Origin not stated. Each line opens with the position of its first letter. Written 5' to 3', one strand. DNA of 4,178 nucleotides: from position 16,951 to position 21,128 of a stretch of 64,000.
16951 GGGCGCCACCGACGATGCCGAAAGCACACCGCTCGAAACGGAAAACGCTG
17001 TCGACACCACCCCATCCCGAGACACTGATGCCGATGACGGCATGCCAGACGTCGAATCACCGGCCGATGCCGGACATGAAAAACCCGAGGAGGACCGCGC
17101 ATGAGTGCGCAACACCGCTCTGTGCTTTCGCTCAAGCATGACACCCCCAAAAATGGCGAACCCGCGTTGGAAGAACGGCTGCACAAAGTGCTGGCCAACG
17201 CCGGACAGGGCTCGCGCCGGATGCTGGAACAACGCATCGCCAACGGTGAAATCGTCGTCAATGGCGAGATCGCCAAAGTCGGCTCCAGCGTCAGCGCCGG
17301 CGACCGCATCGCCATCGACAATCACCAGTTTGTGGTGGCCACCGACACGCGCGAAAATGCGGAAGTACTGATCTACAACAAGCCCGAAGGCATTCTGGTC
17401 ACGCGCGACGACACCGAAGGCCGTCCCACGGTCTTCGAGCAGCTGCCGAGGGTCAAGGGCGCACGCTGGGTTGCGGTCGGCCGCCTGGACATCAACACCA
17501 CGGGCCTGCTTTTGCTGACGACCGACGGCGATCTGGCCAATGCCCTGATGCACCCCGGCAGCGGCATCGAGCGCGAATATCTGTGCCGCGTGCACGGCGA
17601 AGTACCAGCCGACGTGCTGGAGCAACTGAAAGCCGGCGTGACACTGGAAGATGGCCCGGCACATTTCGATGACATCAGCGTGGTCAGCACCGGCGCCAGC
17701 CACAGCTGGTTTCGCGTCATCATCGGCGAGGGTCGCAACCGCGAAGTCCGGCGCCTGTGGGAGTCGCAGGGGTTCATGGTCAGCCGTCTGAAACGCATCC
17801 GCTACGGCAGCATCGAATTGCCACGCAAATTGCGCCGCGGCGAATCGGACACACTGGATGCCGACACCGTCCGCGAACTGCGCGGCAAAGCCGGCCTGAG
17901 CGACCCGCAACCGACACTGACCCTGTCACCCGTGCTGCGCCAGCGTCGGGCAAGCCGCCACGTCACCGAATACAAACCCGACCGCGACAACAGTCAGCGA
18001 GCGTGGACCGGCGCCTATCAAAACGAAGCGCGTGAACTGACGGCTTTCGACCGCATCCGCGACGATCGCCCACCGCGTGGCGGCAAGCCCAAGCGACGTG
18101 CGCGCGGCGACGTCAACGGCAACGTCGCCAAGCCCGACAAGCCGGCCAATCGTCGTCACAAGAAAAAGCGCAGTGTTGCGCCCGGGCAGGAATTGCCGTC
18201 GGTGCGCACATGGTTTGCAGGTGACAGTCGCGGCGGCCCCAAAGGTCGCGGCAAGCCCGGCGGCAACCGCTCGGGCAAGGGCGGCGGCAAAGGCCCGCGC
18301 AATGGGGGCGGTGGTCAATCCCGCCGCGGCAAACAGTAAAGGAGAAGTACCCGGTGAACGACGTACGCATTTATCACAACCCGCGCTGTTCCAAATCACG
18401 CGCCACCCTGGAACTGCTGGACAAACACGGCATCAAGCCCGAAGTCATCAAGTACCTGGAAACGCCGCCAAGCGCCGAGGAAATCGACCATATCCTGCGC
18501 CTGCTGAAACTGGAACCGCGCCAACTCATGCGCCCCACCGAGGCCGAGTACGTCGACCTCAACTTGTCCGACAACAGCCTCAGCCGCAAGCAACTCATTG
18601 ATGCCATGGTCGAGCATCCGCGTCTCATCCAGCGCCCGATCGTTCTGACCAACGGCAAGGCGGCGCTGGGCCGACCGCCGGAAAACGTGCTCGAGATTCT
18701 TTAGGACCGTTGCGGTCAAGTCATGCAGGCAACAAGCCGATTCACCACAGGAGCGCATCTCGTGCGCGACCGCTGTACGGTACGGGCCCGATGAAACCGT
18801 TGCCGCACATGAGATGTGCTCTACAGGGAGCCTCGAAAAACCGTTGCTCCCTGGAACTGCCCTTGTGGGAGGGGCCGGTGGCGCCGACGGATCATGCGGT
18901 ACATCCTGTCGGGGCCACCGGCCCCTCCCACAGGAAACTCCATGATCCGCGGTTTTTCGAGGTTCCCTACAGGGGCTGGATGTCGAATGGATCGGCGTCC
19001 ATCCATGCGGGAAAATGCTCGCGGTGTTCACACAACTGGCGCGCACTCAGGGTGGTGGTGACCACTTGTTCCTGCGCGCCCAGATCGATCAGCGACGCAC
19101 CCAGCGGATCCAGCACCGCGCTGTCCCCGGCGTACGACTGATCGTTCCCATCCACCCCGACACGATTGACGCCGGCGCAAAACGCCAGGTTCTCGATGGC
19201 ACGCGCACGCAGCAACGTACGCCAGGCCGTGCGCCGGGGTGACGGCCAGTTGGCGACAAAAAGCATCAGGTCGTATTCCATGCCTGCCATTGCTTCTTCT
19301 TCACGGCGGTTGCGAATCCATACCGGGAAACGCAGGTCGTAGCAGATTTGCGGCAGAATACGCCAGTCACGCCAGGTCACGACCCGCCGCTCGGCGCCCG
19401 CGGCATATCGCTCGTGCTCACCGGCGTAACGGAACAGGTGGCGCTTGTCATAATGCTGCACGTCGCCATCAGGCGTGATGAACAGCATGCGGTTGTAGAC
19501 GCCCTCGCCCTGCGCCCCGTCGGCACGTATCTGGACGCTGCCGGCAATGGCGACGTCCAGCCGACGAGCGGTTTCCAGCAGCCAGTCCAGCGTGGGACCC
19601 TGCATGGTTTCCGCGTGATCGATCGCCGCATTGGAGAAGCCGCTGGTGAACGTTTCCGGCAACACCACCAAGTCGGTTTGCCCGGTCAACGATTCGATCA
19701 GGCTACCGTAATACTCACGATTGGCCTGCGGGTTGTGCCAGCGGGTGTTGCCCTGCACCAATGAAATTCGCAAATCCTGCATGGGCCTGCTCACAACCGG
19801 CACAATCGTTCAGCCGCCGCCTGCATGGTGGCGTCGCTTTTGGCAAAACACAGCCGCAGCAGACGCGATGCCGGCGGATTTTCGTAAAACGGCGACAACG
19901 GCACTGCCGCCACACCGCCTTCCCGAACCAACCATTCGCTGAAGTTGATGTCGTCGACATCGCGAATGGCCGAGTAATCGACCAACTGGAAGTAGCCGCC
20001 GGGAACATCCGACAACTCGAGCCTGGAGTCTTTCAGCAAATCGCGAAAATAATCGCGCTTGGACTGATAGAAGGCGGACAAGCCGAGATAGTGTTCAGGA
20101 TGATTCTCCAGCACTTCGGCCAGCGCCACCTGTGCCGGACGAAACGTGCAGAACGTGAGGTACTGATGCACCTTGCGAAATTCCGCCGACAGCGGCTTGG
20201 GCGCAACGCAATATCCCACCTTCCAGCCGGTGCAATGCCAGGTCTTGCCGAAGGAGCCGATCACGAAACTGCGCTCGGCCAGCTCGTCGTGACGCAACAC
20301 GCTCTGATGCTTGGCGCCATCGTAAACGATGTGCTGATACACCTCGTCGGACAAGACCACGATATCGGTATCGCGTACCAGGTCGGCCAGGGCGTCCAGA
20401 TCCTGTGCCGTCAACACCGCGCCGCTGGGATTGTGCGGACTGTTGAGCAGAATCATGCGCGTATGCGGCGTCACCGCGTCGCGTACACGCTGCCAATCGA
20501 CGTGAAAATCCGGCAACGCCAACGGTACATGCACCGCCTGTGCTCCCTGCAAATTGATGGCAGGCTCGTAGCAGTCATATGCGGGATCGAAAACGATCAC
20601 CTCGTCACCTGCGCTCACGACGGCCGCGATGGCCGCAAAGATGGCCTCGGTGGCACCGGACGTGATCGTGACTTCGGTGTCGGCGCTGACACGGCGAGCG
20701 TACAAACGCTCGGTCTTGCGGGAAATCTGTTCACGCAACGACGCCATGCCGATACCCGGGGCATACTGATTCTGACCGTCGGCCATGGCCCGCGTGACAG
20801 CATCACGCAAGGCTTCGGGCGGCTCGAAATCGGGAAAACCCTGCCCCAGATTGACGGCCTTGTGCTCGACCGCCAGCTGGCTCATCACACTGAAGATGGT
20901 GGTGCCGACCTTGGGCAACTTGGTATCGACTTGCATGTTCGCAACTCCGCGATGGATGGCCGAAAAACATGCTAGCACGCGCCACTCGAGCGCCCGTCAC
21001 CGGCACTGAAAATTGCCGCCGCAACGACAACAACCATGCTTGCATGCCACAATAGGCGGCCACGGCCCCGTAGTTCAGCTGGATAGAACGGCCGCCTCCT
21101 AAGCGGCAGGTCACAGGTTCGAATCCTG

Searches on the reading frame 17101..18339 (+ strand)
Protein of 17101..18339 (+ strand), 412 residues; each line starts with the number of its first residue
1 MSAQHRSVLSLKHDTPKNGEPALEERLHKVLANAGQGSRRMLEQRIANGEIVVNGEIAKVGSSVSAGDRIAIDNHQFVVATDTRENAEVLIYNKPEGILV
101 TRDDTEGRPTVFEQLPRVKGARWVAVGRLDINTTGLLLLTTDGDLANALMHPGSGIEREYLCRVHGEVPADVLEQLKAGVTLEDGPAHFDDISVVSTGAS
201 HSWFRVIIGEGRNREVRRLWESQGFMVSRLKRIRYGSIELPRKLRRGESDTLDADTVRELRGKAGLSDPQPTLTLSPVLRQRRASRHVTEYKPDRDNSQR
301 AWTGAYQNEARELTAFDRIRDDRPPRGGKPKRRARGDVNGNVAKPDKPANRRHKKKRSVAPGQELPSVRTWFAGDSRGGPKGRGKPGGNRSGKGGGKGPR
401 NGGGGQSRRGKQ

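Call 13: search_protein_families(library=pfam, proteins=[window:17101-18339:+], max_evalue=0.001)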
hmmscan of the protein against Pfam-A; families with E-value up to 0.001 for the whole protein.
window:17101-18339:+ (412 aa): 2 families
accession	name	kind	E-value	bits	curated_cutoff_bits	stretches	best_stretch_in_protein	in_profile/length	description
PF00849.27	PseudoU_synth_2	-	7.9e-22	78.6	26.8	1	89-220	2-150/152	RNA pseudouridylate synthase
PF01479.30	S4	-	8.7e-09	35.4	22.8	1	25-70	1-48/48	S4 domain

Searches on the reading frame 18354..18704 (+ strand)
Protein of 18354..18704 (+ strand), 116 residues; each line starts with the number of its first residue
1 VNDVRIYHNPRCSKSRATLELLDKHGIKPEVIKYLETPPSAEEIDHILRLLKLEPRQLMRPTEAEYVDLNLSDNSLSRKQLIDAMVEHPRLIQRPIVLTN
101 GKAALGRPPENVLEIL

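Call 13: search_protein_families(library=pfam, proteins=[window:18354-18704:+], max_evalue=0.001)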
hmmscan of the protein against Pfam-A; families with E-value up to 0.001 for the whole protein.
window:18354-18704:+ (116 aa): 2 families
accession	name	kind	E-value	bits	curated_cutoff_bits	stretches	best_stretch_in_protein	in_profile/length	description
PF03960.21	ArsC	-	1.6e-21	76.9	24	1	7-115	1-79/79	ArsC family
PF00462.30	Glutaredoxin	-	3.6e-05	24.3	22.9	0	4-44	1-41/60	Glutaredoxin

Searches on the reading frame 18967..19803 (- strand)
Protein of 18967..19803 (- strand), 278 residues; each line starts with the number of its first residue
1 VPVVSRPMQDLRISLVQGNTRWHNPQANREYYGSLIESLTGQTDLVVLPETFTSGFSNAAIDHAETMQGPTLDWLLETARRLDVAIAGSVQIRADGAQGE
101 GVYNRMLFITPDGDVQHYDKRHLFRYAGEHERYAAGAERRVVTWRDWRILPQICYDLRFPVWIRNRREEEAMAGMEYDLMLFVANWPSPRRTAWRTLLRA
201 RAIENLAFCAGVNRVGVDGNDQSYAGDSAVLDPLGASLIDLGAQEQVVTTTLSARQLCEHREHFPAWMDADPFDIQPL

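Call 13: search_protein_families(library=pfam, proteins=[window:18967-19803:-], max_evalue=0.001)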
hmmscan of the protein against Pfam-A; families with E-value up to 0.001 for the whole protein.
window:18967-19803:- (278 aa): 1 family
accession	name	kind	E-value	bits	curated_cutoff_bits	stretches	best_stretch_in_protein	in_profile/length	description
PF00795.27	CN_hydrolase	-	3.4e-35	122.1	23.2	1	12-253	1-247/256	Carbon-nitrogen hydrolase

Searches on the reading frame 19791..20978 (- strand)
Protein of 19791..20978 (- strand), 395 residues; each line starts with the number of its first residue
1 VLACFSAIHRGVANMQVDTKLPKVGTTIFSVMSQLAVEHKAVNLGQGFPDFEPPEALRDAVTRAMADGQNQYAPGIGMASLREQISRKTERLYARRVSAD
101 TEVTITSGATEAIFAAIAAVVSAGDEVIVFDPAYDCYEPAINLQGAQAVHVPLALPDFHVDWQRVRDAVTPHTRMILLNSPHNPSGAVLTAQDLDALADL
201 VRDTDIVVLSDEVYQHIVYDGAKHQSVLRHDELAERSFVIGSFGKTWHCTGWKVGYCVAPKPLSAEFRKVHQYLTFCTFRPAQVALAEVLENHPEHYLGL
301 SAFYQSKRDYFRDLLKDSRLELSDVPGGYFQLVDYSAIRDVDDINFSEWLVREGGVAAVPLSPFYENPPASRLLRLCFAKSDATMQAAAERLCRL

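Call 13: search_protein_families(library=pfam, proteins=[window:19791-20978:-], max_evalue=0.001)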
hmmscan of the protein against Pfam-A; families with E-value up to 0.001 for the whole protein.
window:19791-20978:- (395 aa): 4 families
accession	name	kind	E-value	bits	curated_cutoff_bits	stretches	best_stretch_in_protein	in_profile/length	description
PF00155.27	Aminotran_1_2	-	3.5e-61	207.8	19.7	1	41-392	3-361/361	Aminotransferase class I and II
PF01053.26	Cys_Met_Meta_PP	-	5.7e-09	35.5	27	1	99-214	67-176/381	Cys/Met metabolism PLP-dependent enzyme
PF01041.23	DegT_DnrJ_EryC1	-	4.3e-08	33.2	19.8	1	94-211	34-145/360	DegT/DnrJ/EryC1/StrS aminotransferase family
PF00266.25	Aminotran_5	-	1.1e-07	31.6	21.5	1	87-213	46-177/371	Aminotransferase class-V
